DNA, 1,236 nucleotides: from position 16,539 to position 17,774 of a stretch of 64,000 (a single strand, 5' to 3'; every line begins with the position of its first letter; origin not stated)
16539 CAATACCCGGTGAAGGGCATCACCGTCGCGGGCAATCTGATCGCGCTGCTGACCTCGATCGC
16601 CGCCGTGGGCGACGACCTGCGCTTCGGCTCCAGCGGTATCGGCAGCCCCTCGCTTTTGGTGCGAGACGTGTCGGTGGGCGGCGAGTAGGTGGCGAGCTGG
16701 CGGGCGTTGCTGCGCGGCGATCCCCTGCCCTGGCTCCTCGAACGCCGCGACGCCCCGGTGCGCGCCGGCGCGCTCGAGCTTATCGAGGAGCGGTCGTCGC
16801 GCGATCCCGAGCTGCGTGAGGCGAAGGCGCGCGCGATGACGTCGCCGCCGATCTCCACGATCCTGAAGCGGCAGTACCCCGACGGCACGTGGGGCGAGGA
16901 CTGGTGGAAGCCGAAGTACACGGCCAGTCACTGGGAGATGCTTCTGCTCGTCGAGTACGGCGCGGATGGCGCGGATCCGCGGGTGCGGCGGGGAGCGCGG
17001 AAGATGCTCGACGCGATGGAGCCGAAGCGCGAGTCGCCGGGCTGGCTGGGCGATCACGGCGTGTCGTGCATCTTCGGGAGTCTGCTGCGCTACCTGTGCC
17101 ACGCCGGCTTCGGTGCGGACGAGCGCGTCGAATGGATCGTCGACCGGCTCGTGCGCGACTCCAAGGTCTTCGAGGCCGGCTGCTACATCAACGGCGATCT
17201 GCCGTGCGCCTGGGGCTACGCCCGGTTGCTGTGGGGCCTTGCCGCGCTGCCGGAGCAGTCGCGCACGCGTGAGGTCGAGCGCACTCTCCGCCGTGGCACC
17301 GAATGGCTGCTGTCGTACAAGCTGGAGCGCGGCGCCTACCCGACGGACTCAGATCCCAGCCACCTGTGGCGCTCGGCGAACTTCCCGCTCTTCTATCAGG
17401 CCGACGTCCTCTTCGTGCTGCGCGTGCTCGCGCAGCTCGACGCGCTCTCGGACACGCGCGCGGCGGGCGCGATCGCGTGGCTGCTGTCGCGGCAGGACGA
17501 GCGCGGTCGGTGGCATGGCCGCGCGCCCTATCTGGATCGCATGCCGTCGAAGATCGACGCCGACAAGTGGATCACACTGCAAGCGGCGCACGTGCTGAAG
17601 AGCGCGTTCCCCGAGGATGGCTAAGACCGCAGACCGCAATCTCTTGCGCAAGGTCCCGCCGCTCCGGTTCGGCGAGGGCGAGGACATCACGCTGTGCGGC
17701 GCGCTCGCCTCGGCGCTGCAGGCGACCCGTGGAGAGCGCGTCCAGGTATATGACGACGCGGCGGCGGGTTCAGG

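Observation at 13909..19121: tldD-tldE operon extended by an alpha/alpha-toroid repeat protein, a conserved hypothetical and a small membrane protein: candidate uncharacterised peptide-processing/modification module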

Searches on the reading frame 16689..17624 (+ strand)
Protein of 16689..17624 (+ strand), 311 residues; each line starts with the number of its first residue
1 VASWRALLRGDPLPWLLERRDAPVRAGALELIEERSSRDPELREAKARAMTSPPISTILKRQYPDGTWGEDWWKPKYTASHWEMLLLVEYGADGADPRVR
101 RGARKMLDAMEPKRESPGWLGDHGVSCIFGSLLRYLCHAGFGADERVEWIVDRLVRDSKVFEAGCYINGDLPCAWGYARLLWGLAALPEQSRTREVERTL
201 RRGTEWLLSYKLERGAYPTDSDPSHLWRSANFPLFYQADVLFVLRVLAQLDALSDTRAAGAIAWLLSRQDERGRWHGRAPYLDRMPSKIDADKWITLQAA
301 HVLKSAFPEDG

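Call 3: search_protein_families(library=pfam, proteins=[window:16689-17624:+], max_evalue=0.1)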
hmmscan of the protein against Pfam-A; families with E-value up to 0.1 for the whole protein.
window:16689-17624:+ (311 aa): 2 families
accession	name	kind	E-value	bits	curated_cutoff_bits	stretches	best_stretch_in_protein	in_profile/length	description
PF13243.12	SQHop_cyclase_C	-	3.9e-06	26.6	26.1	1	180-278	74-181/319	Squalene-hopene cyclase C-terminal domain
PF00759.25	Glyco_hydro_9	-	0.065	13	27.7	0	161-217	54-115/444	Glycosyl hydrolase family 9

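Call 4: search_protein_families(library=ncbifam, proteins=[window:16689-17624:+], max_evalue=0.1)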
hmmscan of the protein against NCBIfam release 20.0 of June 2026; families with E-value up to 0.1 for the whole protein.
window:16689-17624:+ (311 aa): 2 families
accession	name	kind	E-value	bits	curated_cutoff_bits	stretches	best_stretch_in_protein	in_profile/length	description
TIGR03463.1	osq_cycl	subfamily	0.00028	19.3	851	0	193-276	520-603/634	2,3-oxidosqualene cyclase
TIGR01787.1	squalene_cyclas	subfamily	0.098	11.2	322.7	0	56-72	515-531/622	squalene/oxidosqualene cyclases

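Call 7: find_homologous_proteins(query=window:16689-17624:+)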
Query window:16689-17624:+ (311 aa): 1255 proteins with E <= 0.001 among 5960 candidates; the best 120 are listed.
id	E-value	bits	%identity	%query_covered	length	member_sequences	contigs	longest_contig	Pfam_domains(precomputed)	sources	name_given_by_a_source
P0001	8.8e-211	718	100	100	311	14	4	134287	PF13243.13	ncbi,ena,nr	ncbi:MAG: hypothetical protein E6I87_06305 [Chloroflexi bacterium]|nr:MAG: hypothetical protein E6I8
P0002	5.6e-180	616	85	100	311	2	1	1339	-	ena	-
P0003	4.3e-171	587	81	99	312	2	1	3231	PF13243.13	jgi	jgi:hypothetical protein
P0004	2.5e-169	581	82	99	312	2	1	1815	-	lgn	-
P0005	9.9e-166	569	80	100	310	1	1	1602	-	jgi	jgi:hypothetical protein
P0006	5.8e-163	560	80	100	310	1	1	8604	-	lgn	-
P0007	3.7e-161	554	79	100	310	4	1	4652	-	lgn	-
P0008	4.8e-157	541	88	84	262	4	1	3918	PF13243.13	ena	-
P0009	4.2e-156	538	83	89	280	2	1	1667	-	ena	-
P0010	7.8e-155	534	76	99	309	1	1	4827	-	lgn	-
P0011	1.3e-152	526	75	99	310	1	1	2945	-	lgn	-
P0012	1.5e-152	526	75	100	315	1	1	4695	-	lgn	-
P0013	4.0e-149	515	73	99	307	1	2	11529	-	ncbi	-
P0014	8.0e-148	511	73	98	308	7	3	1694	-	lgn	-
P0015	1.9e-145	503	71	99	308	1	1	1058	-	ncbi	-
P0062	8.1e-127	442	64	99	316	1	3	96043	-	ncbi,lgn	-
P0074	5.7e-126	439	63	99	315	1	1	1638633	PF13243.13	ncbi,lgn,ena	-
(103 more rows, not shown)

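Call 9: find_encoding_contigs(protein=P0074, flank=8000, max_places=2)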
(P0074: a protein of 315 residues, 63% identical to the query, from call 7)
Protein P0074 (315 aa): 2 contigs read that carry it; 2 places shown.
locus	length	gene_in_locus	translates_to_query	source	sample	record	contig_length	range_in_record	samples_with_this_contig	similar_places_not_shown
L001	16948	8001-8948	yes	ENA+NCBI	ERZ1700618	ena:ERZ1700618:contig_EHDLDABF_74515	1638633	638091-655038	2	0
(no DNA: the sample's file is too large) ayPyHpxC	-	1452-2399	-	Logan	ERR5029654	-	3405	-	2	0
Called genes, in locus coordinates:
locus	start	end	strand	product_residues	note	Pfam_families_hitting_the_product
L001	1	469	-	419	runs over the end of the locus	PF00464:SHMT, PF00155:Aminotran_1_2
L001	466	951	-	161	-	PF02502:LacAB_rpiB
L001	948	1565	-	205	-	PF01300:Sua5_yciO_yrdC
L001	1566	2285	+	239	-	PF00702:Hydrolase, PF13419:HAD_2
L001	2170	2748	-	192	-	PF00583:Acetyltransf_1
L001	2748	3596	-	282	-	PF17827:PrmC_N, PF06325:PrmA, PF05175:MTS, PF12847:Methyltransf_18 (weak), PF13847:Methyltransf_31 (weak), PF08241:Methyltransf_11 (faint), PF08242:Methyltransf_12 (weak), PF13649:Methyltransf_25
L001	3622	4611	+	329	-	PF00291:PALP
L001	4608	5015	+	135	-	PF01894:YjbQ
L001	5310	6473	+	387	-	PF19290:PmbA_TldD_2nd, PF19289:PmbA_TldD_3rd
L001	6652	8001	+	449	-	PF01523:PmbA_TldD_1st, PF19290:PmbA_TldD_2nd, PF19289:PmbA_TldD_3rd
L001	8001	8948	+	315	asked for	PF13243:SQHop_cyclase_C (faint)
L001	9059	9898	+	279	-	-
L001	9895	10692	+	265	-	PF02673:BacA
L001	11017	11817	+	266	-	PF00106:adh_short, PF08659:KR, PF23441:SDR, PF13561:adh_short_C2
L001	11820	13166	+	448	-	PF02749:QRPTase_N (weak), PF01729:QRPTase_C (faint)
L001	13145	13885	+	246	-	PF01925:TauE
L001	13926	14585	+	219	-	PF00753:Lactamase_B, PF19583:ODP, PF23023:Anti-Pycsar_Apyc1 (weak), PF12706:Lactamase_B_2 (weak)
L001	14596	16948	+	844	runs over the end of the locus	PF00501:AMP-binding, PF00550:PP-binding, PF01553:Acyltransferase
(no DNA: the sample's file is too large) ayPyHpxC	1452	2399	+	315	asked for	PF13243:SQHop_cyclase_C (faint)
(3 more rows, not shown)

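Call 10: find_encoding_contigs(protein=P0062, flank=8000, max_places=2)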
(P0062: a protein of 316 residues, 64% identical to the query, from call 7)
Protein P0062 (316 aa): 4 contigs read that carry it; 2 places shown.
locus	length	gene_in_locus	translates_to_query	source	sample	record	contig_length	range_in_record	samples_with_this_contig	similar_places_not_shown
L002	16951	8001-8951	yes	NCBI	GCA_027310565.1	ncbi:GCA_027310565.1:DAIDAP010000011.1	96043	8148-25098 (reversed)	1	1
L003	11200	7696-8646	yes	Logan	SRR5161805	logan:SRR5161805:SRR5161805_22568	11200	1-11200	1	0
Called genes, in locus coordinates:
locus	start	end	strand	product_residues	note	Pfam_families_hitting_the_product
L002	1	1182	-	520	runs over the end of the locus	PF00464:SHMT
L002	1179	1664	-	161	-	PF02502:LacAB_rpiB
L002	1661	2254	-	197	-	PF01300:Sua5_yciO_yrdC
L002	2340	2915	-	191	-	-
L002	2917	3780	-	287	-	PF17827:PrmC_N, PF02475:TRM5-TYW2_MTfase (weak), PF05175:MTS, PF06325:PrmA (weak), PF13649:Methyltransf_25, PF13847:Methyltransf_31 (weak), PF08241:Methyltransf_11 (faint), PF08242:Methyltransf_12 (faint)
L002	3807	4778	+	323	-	PF00291:PALP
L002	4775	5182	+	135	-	PF01894:YjbQ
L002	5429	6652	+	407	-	PF19290:PmbA_TldD_2nd, PF19289:PmbA_TldD_3rd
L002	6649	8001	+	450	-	PF01523:PmbA_TldD_1st, PF19290:PmbA_TldD_2nd, PF19289:PmbA_TldD_3rd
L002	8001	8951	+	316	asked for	-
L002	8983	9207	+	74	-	-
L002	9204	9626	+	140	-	PF01850:PIN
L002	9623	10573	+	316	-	-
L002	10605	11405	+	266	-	PF02673:BacA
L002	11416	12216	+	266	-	PF00106:adh_short, PF08659:KR, PF23441:SDR (weak), PF13561:adh_short_C2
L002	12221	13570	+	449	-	PF02749:QRPTase_N (faint)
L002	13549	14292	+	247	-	PF01925:TauE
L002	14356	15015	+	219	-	PF23023:Anti-Pycsar_Apyc1 (weak), PF00753:Lactamase_B, PF19583:ODP (weak), PF12706:Lactamase_B_2 (weak)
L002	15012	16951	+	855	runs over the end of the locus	PF00501:AMP-binding, PF00550:PP-binding, PF01553:Acyltransferase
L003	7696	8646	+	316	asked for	-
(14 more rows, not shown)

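Call 18: search_solved_structures(query=A1, max_evalue=1)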
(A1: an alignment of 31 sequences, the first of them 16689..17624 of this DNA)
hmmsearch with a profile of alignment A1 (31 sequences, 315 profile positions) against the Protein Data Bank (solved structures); distinct sequences matched with E-value up to 1: 7.
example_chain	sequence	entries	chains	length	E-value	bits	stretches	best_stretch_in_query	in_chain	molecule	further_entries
8j5z_A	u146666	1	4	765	0.00038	23.1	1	124-220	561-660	Terpene cyclase/mutase family member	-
6vpt_A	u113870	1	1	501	0.00076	22.1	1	250-295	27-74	Cyclase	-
4oe1_A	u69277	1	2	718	0.69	12.4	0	155-200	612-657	Chloroplast pentatricopeptide repeat protein 10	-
4m59_A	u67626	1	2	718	0.72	12.3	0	155-200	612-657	Chloroplast pentatricopeptide repeat protein 10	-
4m57_A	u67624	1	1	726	0.75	12.3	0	155-200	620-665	Chloroplast pentatricopeptide repeat protein 10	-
7v8p_A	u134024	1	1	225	0.88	12.1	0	64-162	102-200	Chromosome partition protein MukE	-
3euh_C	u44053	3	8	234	0.97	11.9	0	64-162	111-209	MukE | Chromosome partition protein MukE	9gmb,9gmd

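Call 24: predict_structure(alignment_id=A1)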
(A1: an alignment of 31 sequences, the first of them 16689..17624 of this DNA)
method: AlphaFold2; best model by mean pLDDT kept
length: 311 residues; sequences in the alignment: 31
mean_pLDDT: 82.1   pTM: 0.85
mean pLDDT of the five models: 82.1, 77.2, 74.4, 70.4, 70.2
residues with pLDDT >= 90: 146; 70-90: 91; 50-70: 63; < 50: 11
segments of 3 or more residues with pLDDT < 50: 121-123, 223-225, 236-238
pLDDT, mean of each block of 10 residues (from residue 1): 85 94 94 95 95 88 83 64 83 93 89 59 65 93 93 85 55 78 95 96 89 64 53 56 92 93 92 83 64 91 88 51
secondary structure, 60 per line:
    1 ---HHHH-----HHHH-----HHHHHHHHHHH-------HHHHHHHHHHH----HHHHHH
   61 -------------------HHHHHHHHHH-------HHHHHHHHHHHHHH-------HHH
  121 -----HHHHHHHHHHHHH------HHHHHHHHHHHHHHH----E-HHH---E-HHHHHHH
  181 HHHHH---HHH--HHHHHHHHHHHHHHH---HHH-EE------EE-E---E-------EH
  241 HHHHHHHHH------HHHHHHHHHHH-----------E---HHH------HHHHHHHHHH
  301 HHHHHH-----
elements in order: H4-7 H13-16 H22-32 H40-50 H55-60 H80-89 H97-110 H126-138 H145-159 H174-185 H194-208 H240-249 H256-266 H291-306

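Call 25: search_protein_representatives(protein=window:16689-17624:+)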
Query: 311 residues. Proteins with E-value up to 0.001 (for the whole library): 875; up to 1e-10: 308; up to 1e-30: 41. The best 150 are listed.
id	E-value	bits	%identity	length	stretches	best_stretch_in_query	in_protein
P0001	2.8e-211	717.5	100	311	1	1-311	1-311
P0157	8.9e-60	219.5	55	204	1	3-191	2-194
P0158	2.0e-54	201.9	81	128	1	1-118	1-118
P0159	1.1e-53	199.4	38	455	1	10-303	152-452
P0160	9.8e-51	189.7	40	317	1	13-306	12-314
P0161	1.2e-50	189.5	38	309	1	13-304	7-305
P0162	1.3e-50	189.3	40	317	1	15-306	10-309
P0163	6.8e-50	187.0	38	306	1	7-305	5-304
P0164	6.5e-44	167.3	40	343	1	1-307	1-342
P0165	3.3e-42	161.7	54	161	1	50-207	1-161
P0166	4.1e-42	161.4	33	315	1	11-302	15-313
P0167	1.2e-41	159.8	41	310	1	12-302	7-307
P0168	3.0e-41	158.6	36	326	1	3-305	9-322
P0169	7.2e-41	157.3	64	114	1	200-311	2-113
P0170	8.8e-41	157.0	35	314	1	11-307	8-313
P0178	5.9e-37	144.4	41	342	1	3-306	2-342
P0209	1.9e-27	113.2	31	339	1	1-305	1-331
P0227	3.8e-24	102.3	36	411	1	3-305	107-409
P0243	2.1e-22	96.6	62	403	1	194-271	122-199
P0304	6.1e-17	78.6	29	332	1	4-305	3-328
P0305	6.5e-17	78.6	46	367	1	192-306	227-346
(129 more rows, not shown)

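Call 38: find_related_loci(query=A5, collection=genome_contigs, flank=8000)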
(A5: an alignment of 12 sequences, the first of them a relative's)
Query A5 (342 aa) in genome_contigs; peptide patterns used: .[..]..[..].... (x = any residue, [..] = any of these).
600 stretches matched a pattern (row limit reached: there are more); 583 encode a relative of the query (tblastn E <= 1e-3); the best 80 are kept; 80 distinct loci.
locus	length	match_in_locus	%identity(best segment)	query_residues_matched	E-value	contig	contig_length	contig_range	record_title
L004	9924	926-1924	67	1-342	5e-149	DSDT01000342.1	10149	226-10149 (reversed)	MAG TPA_asm: Chloroflexota bacterium isolate SpSt-1225 Ga0129302_1003791, whole genome shotgun sequence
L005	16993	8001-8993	65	1-339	1e-142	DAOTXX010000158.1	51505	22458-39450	MAG TPA_asm: Thermoflexales bacterium isolate H21_290 k133_3001373, whole genome shotgun sequence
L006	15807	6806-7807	60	3-342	8e-130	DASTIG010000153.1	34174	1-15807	MAG TPA_asm: Candidatus Limnocylindrales bacterium isolate SMAG_U924 k141_87163, whole genome shotgun sequence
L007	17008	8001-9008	58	1-342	3e-125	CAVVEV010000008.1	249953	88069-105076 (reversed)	MAG: uncultured Actinomycetes bacterium isolate MFD04716.bin.2.50 genome assembly, contig: contig_52979, whole genome sh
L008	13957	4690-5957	59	1-341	1e-123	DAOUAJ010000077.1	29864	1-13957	MAG TPA_asm: Anaerolineae bacterium isolate H63_643 k137_65512, whole genome shotgun sequence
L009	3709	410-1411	58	3-342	3e-125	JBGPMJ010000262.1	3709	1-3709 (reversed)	MAG: Candidatus Limnocylindria bacterium isolate OBJ_0618_7090110_240 k141_8808116_length_3709_cov_460.8105, whole genom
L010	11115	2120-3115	59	2-342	8e-123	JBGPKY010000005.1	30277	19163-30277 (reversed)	MAG: Actinomycetota bacterium isolate OBJ_0618_7090110_275 k141_454308_length_30277_cov_13.5458, whole genome shotgun se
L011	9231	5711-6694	58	1-340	4e-120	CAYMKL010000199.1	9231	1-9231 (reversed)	MAG TPA_asm: uncultured Anaerolineae bacterium isolate SRP167671_co1_184 genome assembly, contig: NODE_8893_length_9231_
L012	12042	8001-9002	57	3-342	3e-119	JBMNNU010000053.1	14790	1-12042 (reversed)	MAG: Chloroflexota bacterium isolate SBF912SR1HQ0014 scaffold_13554_c1, whole genome shotgun sequence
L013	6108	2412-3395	57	1-340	5e-119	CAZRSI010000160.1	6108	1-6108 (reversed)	MAG TPA_asm: uncultured Anaerolineae bacterium isolate binchicken_co6_220 genome assembly, contig: NODE_17111_length_610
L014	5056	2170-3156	57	2-340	2e-119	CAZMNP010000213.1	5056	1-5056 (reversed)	MAG TPA_asm: uncultured Actinomycetes bacterium isolate binchicken_co31_380 genome assembly, contig: k141_3066227, whole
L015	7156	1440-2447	58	2-342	2e-118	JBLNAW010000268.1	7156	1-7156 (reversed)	MAG: Solirubrobacterales bacterium isolate MAG167 PRJNA951521_bin27_renamed_267, whole genome shotgun sequence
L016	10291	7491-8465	59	12-342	1e-117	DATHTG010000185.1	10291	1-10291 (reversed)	MAG TPA_asm: Candidatus Limnocylindrales bacterium isolate SMAG_U16071 k141_1901222, whole genome shotgun sequence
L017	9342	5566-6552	58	7-340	1e-117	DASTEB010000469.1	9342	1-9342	MAG TPA_asm: Chloroflexia bacterium isolate SMAG_U836 k141_721959, whole genome shotgun sequence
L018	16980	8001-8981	56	2-340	7e-118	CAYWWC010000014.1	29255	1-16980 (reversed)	MAG TPA_asm: uncultured Anaerolineae bacterium isolate SRP077602_co7_465 genome assembly, contig: NODE_7815_length_29255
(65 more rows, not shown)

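Call 43: find_encoding_contigs(protein=P0160, flank=6000, max_places=2)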
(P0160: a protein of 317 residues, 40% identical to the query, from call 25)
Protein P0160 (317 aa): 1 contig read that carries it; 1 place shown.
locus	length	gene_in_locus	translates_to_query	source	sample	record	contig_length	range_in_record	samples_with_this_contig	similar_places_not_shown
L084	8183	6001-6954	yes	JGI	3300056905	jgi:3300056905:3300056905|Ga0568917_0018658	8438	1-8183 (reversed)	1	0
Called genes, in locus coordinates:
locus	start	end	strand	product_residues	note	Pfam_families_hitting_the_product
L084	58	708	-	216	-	PF02416:TatA_B_E (weak)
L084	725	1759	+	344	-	PF27245:AF_0692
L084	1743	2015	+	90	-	-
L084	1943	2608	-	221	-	PF00174:Oxidored_molyb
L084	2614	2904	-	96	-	PF01292:Ni_hydr_CYTB (weak)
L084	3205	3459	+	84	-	-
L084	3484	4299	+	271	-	PF20226:DUF6585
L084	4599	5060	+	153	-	PF06445:GyrI-like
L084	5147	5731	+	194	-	-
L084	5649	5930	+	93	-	PF14716:HHH_8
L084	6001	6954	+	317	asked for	-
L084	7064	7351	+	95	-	-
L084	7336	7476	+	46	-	-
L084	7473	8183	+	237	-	?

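Call 44: find_encoding_contigs(protein=P0164, flank=6000, max_places=2)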
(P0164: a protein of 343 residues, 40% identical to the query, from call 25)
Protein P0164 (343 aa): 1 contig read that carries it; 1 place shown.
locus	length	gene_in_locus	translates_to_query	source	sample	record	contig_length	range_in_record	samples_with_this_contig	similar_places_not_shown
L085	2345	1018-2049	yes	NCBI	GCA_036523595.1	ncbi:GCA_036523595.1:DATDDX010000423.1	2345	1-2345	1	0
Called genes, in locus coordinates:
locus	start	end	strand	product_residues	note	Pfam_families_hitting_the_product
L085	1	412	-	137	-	?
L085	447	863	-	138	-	-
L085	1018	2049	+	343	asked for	PF13243:SQHop_cyclase_C (faint)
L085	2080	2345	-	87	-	?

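Call 57: search_protein_families(library=padloc, proteins=[window:16689-17624:+], max_evalue=0.01)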
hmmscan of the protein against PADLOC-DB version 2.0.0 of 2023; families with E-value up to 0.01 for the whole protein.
window:16689-17624:+ (311 aa): 0 families

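Call 72: search_protein_families(library=pfam, proteins=[P0159, P0227, P0243, P0305, P0178, P0170, P0209, P0304], max_evalue=0.01)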
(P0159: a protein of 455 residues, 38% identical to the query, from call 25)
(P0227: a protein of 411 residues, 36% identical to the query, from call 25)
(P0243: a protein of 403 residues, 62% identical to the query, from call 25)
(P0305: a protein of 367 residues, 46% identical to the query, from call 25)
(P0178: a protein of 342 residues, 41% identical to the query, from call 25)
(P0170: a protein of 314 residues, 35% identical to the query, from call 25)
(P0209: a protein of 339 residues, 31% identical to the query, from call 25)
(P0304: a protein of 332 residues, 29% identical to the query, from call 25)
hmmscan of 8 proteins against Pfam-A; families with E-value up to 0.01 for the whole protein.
P0159 (455 aa): 6 families
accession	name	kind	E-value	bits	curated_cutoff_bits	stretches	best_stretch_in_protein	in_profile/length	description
PF00583.31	Acetyltransf_1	-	1.7e-13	51.3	20.7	1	40-128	24-116/116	Acetyltransferase (GNAT) family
PF13508.13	Acetyltransf_7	-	1.8e-11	44.7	27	1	48-129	2-83/84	Acetyltransferase (GNAT) domain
PF13673.13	Acetyltransf_10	-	1.4e-10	41.7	23.6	1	36-148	17-126/128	Acetyltransferase (GNAT) domain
PF08445.16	FR47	-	1.3e-05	25.5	22.1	1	65-133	15-82/86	FR47-like protein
PF13302.13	Acetyltransf_3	-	0.00064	20.9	25.4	1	3-129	3-138/138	Acetyltransferase (GNAT) domain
PF12568.14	PanZ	-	0.0033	17.3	22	1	38-97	27-86/128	Acetyltransferase (GNAT) domain, PanZ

P0227 (411 aa): 0 families

P0243 (403 aa): 4 families
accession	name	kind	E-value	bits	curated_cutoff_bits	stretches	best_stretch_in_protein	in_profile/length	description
PF02954.25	HTH_8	-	6.2e-09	35.9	22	1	361-401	1-42/42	Bacterial regulatory protein, Fis family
PF14559.12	TPR_19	-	0.00052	20.7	25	1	80-119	4-43/68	Tetratricopeptide repeat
PF13431.12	TPR_17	-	0.0031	18.1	24.4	0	93-118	5-30/34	Tetratricopeptide repeat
PF13518.12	HTH_28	-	0.0076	16.7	25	0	370-401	6-36/52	Helix-turn-helix domain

P0305 (367 aa): 2 families
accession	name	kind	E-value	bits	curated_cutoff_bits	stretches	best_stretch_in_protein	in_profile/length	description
PF01791.15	DeoC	-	1e-22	81.4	23.8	1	22-238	3-216/229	DeoC/LacD family aldolase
PF22649.2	Cgl0159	-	9.4e-06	25.5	27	1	124-236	106-222/251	Cgl0159-like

P0178 (342 aa): 2 families
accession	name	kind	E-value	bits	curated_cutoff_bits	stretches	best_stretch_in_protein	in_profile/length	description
PF13243.12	SQHop_cyclase_C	-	8e-05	22.3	26.1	0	56-124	167-232/319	Squalene-hopene cyclase C-terminal domain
PF13249.12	SQHop_cyclase_N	-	0.00016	21.4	26.2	0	283-320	40-77/291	Squalene-hopene cyclase N-terminal domain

P0170 (314 aa): 2 families
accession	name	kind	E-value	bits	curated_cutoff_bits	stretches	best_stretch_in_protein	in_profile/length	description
PF13243.12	SQHop_cyclase_C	-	0.00016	21.3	26.1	0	47-111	160-222/319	Squalene-hopene cyclase C-terminal domain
PF13249.12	SQHop_cyclase_N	-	0.0014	18.3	26.2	0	251-288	39-75/291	Squalene-hopene cyclase N-terminal domain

P0209 (339 aa): 1 family
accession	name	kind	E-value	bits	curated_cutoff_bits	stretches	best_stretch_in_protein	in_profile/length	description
PF13243.12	SQHop_cyclase_C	-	2.8e-07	30.3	26.1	1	55-173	165-282/319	Squalene-hopene cyclase C-terminal domain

P0304 (332 aa): 1 family
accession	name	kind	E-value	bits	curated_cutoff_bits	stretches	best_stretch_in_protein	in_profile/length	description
PF13243.12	SQHop_cyclase_C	-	2.1e-06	27.5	26.1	0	53-204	164-311/319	Squalene-hopene cyclase C-terminal domain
